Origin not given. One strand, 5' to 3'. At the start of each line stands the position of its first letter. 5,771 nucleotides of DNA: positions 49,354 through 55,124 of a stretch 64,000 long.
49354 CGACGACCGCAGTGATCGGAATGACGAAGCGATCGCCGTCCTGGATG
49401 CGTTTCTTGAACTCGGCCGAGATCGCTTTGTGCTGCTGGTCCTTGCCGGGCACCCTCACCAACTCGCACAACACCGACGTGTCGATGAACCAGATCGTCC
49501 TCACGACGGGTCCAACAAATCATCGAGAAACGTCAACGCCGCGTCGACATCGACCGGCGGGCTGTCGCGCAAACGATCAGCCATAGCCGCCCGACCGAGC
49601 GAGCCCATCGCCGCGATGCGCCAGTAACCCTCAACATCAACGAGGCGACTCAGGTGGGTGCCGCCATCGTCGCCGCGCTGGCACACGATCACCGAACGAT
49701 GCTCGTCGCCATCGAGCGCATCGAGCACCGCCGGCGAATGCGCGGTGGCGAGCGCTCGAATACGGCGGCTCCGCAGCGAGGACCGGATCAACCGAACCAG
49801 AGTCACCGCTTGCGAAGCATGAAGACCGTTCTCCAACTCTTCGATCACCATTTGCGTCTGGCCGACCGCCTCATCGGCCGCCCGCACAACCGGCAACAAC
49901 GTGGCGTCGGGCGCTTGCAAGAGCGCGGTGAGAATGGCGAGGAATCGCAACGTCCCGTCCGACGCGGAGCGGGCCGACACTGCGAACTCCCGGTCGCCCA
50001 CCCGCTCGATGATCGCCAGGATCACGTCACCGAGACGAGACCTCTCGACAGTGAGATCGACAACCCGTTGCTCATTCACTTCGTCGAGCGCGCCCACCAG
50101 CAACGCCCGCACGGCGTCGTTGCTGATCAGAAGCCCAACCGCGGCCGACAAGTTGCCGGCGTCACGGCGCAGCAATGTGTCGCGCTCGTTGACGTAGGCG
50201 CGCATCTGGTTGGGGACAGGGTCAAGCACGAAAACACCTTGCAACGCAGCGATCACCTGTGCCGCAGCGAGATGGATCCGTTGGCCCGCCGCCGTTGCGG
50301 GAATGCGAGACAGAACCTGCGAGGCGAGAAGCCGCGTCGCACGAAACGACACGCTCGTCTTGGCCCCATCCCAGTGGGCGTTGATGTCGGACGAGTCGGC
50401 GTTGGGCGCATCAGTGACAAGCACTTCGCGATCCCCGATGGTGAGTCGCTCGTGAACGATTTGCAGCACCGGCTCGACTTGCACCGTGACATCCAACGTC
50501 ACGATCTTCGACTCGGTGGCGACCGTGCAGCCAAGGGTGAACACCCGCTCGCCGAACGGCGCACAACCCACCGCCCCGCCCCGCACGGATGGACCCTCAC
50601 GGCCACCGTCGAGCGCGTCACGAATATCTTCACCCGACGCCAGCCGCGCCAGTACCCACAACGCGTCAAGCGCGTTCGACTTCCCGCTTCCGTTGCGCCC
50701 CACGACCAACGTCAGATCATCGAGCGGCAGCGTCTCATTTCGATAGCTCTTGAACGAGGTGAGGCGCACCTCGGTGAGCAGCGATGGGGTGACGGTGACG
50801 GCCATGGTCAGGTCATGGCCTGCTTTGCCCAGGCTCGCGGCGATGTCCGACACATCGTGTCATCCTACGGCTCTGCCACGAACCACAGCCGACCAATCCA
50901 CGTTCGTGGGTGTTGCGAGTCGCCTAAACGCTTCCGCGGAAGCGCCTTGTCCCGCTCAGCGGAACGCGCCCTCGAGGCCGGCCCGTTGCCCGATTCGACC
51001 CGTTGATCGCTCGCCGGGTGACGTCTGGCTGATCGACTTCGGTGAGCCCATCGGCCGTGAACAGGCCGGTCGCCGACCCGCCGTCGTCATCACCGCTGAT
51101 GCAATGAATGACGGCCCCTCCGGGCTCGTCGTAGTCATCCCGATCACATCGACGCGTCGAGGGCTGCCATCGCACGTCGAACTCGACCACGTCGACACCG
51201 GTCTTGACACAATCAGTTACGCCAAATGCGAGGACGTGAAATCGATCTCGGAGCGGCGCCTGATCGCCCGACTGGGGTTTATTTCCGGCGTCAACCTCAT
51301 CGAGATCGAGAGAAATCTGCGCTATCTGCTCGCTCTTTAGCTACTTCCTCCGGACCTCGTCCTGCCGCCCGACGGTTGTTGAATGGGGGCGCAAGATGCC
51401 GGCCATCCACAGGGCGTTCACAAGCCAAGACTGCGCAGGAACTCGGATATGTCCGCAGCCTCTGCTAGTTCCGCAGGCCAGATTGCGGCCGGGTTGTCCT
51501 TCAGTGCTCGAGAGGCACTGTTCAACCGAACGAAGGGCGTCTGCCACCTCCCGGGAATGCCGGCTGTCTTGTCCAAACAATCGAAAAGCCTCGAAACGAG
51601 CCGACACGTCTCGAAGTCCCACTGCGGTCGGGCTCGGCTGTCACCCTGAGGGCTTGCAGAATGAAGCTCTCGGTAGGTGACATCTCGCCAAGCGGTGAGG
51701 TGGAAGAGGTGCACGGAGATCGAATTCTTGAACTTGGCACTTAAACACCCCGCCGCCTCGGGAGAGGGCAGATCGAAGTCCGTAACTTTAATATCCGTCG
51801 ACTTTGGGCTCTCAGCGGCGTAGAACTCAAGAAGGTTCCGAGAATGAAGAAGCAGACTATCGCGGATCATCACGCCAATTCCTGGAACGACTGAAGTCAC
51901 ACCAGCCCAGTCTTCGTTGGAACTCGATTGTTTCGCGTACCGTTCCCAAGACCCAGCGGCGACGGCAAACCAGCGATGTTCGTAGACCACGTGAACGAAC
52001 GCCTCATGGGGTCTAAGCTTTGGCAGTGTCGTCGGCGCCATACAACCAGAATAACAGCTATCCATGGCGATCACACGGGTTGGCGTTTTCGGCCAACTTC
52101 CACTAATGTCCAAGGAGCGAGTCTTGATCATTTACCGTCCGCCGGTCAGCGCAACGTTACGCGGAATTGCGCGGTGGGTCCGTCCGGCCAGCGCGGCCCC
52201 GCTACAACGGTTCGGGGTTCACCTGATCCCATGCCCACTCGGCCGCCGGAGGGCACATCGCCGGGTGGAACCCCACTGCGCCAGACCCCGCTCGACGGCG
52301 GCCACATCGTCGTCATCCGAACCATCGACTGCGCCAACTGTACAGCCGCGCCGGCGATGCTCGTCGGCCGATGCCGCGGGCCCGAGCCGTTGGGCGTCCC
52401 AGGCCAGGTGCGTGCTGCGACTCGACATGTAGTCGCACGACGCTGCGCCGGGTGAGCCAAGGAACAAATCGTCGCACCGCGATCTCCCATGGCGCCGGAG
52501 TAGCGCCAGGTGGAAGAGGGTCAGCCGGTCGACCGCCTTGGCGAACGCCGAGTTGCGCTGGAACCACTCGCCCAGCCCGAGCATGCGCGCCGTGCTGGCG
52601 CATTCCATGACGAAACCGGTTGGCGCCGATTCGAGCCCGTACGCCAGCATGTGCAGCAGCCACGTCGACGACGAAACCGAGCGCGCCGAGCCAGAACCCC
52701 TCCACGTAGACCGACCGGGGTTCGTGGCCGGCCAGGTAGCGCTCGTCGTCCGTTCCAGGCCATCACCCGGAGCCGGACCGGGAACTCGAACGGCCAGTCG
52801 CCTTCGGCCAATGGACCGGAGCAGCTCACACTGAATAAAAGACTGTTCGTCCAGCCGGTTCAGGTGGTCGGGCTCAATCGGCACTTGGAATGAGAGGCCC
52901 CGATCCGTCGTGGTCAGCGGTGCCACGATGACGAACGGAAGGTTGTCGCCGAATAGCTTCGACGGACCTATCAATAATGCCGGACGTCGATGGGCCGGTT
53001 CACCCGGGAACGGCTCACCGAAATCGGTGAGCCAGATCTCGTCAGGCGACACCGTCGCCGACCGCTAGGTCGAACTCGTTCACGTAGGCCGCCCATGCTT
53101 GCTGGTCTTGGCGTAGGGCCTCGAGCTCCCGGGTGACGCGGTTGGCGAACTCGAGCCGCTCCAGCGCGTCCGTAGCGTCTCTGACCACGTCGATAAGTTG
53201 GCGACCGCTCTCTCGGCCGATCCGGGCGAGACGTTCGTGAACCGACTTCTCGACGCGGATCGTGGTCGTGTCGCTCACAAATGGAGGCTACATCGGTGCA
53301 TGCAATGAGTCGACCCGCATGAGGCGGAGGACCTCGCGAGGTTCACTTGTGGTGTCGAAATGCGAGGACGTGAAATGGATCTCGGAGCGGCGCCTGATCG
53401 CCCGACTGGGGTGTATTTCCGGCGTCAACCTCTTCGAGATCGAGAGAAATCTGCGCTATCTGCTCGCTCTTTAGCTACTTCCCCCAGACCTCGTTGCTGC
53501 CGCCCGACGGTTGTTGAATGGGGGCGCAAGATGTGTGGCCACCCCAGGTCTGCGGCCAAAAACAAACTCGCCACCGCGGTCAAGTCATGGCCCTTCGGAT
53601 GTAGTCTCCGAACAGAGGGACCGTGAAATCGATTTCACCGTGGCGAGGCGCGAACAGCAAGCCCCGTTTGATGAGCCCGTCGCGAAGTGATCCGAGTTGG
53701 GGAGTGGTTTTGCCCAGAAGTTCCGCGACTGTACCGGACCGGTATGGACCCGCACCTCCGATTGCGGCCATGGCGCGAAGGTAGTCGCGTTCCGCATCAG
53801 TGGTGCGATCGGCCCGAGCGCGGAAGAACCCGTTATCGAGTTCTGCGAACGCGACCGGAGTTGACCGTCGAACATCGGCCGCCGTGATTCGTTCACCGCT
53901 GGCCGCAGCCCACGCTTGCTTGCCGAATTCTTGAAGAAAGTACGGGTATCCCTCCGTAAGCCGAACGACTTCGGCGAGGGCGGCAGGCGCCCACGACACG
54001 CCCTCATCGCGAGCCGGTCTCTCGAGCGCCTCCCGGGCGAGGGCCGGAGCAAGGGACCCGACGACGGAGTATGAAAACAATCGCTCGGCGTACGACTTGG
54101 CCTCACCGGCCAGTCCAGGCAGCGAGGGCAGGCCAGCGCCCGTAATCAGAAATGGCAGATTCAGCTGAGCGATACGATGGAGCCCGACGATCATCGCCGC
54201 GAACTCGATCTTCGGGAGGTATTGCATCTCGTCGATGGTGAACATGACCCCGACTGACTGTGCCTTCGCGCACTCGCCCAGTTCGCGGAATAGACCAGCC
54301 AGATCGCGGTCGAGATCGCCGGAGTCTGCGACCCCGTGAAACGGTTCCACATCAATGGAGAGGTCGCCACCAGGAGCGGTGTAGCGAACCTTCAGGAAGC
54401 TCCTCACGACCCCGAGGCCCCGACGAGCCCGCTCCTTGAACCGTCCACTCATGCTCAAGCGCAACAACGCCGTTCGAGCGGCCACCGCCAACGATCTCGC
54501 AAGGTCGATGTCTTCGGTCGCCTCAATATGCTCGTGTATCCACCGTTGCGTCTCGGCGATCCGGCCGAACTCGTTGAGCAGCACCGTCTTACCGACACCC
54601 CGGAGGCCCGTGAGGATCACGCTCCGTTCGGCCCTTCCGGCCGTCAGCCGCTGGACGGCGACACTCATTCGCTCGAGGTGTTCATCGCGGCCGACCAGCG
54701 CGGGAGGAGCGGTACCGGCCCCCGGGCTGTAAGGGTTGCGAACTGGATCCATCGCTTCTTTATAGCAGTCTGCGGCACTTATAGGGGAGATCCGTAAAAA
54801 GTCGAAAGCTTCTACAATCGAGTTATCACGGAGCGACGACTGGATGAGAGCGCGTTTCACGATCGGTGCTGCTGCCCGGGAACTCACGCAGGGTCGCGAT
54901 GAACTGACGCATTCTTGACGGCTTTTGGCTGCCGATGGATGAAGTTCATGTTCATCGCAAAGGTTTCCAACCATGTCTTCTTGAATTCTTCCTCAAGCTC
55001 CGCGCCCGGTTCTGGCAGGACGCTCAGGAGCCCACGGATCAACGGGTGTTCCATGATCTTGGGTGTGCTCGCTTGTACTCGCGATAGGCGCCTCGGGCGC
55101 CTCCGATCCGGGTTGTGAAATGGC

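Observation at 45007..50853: Translationally coupled ABC-ATPase / PIN-like / RNA ligase / HEPN-DUF499 four-gene operon: candidate RNA-targeting and RNA-repair conflict system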

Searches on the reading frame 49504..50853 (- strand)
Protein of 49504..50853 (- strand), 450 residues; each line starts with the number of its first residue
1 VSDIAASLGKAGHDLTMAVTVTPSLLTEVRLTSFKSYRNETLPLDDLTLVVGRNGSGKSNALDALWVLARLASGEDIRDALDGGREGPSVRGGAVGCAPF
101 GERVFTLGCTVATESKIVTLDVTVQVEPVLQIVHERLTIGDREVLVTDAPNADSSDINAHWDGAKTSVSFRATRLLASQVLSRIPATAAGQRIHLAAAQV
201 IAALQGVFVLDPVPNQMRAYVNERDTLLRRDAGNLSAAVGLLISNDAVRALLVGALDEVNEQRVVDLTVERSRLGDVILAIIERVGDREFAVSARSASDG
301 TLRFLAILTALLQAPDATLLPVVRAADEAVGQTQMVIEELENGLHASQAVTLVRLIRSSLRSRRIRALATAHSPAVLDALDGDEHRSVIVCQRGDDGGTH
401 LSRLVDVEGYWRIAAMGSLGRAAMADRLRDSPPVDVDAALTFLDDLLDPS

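Call 7: search_protein_families(library=pfam, proteins=[window:49504-50853:-], max_evalue=0.01)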
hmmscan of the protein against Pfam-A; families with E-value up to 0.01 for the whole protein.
window:49504-50853:- (450 aa): 6 families
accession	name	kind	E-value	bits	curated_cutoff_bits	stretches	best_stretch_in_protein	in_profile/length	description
PF13304.12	AAA_21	-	3.1e-23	83.7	27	2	272-378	220-304/304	AAA domain, putative AbiEii toxin, Type IV TA system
PF13175.12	AAA_15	-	6.2e-15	56.1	32.1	1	26-70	3-48/374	AAA ATPase domain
PF02463.25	SMC_N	-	3.5e-10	40.1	40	1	26-70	2-50/220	RecF/RecN/SMC N terminal domain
PF13555.12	AAA_29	-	1.5e-06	28.3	27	1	26-68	1-45/61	P-loop containing region of AAA domain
PF13476.12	AAA_23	-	5.9e-06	27.5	27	1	29-66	2-40/201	AAA domain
PF00005.33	ABC_tran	-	0.0015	19.6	25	0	41-76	7-42/137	ABC transporter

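Call 8: search_protein_families(library=padloc, proteins=[window:49504-50853:-], max_evalue=0.01)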
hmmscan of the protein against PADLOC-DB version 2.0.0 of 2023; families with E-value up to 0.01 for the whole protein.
window:49504-50853:- (450 aa): 90 families (the best 25 are shown)
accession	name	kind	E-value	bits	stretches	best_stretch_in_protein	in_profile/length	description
PDLC04389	PDC-M07A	-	7e-141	468.2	1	25-434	5-429/443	-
PDLC04393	PDC-M07A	-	2.8e-85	284.9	1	26-425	2-402/435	-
PDLC04391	PDC-M07A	-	5.7e-82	273.9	1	26-430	2-403/412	-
PDLC04392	PDC-M07A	-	1.9e-69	232.8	1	26-423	2-398/432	-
PDLC04390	PDC-M07A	-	2.4e-37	126.7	1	191-431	66-296/321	-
PDLC04178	HEC-01A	-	1.2e-28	98.3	1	24-403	7-355/399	-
PDLC04177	HEC-01A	-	3.8e-25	86.7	2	221-405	206-366/393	-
PDLC04541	PDC-M25A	-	2.5e-24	84.1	1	26-410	2-344/380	-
PDLC02980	AriA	-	6.6e-24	83.4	2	280-378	221-304/304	-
PDLC04184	HEC-01A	-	7.2e-24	82.6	2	26-85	2-60/464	-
PDLC04182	HEC-01A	-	4.2e-22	76.7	1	29-414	18-385/406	-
PDLC04183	HEC-01A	-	7.6e-22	75.9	1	26-401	5-369/402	-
PDLC04179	HEC-01A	-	9.9e-21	72.3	2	246-422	292-445/459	-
PDLC04176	HEC-01A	-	1.4e-20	72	1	28-384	5-328/371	-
PDLC04175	HEC-01A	-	5.5e-19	66.4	2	224-404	176-335/363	-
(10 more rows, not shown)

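Call 10: search_protein_families(library=ncbifam, proteins=[window:49504-50853:-], max_evalue=0.01)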
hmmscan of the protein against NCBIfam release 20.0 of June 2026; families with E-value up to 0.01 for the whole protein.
window:49504-50853:- (450 aa): 10 families
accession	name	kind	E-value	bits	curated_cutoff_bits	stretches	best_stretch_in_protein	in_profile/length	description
NF047739.1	antiphage_MADS3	equivalog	2.3e-14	53.4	420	2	204-400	225-399/427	methylation-associated defense system AAA family ATPase MAD3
TIGR00611.2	recf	equivalog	2.7e-08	33.4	172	1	26-74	1-50/339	DNA replication/repair protein RecF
TIGR02169.1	SMC_prok_A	equivalog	1.7e-06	26.1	729.4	1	28-66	4-44/1165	chromosome segregation protein SMC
TIGR02168.1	SMC_prok_B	equivalog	7.1e-06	24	567.35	1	26-68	2-47/1181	chromosome segregation protein SMC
NF002572.0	PRK02224.1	equivalog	0.00018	19.9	1087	1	26-66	3-44/888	DNA double-strand break repair ATPase Rad50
NF038234.1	retron_eff_Eco8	equivalog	0.00027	19.7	250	0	28-65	5-43/679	retron Eco8 family effector endonuclease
NF041035.1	Rad50_Halo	equivalog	0.00037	19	1000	1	27-66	4-44/883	DNA double-strand break repair ATPase Rad50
NF003034.1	PRK03918.1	equivalog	0.00038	18.6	700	1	26-67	3-45/878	DNA double-strand break repair ATPase Rad50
NF041760.1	PtuA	equivalog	0.0005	19.1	500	1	25-65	51-92/524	retron Ec78 anti-phage system effector ATPase PtuA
NF053563.1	Rkd4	equivalog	0.0018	16.5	860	1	27-64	4-42/747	arcadin-4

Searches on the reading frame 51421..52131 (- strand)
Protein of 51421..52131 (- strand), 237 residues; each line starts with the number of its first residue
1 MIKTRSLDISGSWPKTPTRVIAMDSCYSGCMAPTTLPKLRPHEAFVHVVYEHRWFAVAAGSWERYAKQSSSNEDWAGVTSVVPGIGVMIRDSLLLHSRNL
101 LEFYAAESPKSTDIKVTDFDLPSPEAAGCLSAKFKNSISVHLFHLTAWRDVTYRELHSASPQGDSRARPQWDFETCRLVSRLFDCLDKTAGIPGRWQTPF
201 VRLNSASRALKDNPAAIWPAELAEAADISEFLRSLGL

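Call 7: search_protein_families(library=pfam, proteins=[window:51421-52131:-], max_evalue=0.01)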
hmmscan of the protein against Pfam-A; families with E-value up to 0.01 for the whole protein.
window:51421-52131:- (237 aa): 0 families

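Call 8: search_protein_families(library=padloc, proteins=[window:51421-52131:-], max_evalue=0.01)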
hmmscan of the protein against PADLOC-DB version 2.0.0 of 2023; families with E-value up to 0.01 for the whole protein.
window:51421-52131:- (237 aa): 0 families

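Call 10: search_protein_families(library=ncbifam, proteins=[window:51421-52131:-], max_evalue=0.01)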
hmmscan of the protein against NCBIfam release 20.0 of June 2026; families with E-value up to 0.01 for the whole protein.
window:51421-52131:- (237 aa): 0 families

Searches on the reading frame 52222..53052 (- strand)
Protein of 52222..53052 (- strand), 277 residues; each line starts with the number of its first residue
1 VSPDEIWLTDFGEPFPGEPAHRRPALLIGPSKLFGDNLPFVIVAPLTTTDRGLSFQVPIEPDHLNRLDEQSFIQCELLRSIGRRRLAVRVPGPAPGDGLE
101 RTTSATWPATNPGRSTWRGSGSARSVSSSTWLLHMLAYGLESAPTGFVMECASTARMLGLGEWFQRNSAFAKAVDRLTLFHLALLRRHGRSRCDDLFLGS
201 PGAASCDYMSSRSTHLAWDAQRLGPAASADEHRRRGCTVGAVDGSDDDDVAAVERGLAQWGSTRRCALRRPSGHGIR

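Call 7: search_protein_families(library=pfam, proteins=[window:52222-53052:-], max_evalue=0.01)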
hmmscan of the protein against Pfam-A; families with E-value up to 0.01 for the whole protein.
window:52222-53052:- (277 aa): 1 family
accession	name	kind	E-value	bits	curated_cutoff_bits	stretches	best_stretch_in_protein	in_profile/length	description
PF02452.23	PemK_toxin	-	1.3e-13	51.5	23.1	1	5-89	4-89/109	PemK-like, MazF-like toxin of type II toxin-antitoxin system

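Call 8: search_protein_families(library=padloc, proteins=[window:52222-53052:-], max_evalue=0.01)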
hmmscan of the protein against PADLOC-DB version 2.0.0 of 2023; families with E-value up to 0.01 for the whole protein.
window:52222-53052:- (277 aa): 0 families

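Call 10: search_protein_families(library=ncbifam, proteins=[window:52222-53052:-], max_evalue=0.01)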
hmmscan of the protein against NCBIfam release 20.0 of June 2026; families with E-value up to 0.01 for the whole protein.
window:52222-53052:- (277 aa): 1 family
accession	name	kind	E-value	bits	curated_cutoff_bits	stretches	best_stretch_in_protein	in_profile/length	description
NF007386.0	PRK09907.1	equivalog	0.0085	16.1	120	0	4-61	11-66/111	endoribonuclease MazF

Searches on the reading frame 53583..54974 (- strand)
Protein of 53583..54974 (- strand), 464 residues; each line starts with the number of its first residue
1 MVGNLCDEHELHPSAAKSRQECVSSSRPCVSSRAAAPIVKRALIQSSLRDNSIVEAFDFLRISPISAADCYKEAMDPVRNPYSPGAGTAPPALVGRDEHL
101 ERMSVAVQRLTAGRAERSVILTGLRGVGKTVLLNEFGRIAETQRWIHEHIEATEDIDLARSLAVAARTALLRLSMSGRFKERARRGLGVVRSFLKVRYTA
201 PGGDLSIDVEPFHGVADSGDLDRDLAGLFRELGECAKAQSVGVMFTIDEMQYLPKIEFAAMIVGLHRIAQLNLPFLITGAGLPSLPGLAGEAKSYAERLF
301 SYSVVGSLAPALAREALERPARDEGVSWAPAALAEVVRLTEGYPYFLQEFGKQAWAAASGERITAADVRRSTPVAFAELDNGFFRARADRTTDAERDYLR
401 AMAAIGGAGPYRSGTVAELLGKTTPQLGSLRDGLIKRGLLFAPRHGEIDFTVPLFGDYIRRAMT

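Call 7: search_protein_families(library=pfam, proteins=[window:53583-54974:-], max_evalue=0.01)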
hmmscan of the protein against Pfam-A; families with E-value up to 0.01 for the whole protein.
window:53583-54974:- (464 aa): 4 families
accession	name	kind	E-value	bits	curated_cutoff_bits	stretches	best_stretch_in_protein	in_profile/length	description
PF13191.12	AAA_16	-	3.4e-13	50.9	32.6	1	93-255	2-146/167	AAA ATPase domain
PF13401.12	AAA_22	-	4.2e-05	24.3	27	1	115-267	4-109/130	AAA domain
PF13173.12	AAA_14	-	0.0001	22.8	27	0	117-138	3-24/129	AAA domain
PF10236.15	DAP3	-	0.0006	19.6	23.1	1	111-156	18-63/311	Mitochondrial ribosomal death-associated protein 3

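Call 8: search_protein_families(library=padloc, proteins=[window:53583-54974:-], max_evalue=0.01)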
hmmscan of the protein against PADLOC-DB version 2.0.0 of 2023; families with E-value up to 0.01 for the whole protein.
window:53583-54974:- (464 aa): 1 family
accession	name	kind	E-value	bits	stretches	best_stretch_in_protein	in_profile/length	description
PDLC04786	PDC-S01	-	0.0042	13.9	1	116-138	20-42/439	-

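Call 10: search_protein_families(library=ncbifam, proteins=[window:53583-54974:-], max_evalue=0.01)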
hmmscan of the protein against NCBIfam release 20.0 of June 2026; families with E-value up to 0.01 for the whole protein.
window:53583-54974:- (464 aa): 3 families
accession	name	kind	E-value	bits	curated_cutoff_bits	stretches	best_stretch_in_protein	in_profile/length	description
TIGR02928.1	TIGR02928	subfamily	1.4e-06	27.4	181.3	1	89-141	13-65/366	orc1/cdc6 family replication initiation protein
NF040586.1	FxSxx_TPR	equivalog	0.0017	16.9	300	1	92-136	7-45/830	FxSxx-COOH system tetratricopeptide repeat protein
TIGR03903.1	TOMM_kin_cyc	equivalog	0.003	15.4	705.75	0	86-144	477-533/1267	TOMM system kinase/cyclase fusion protein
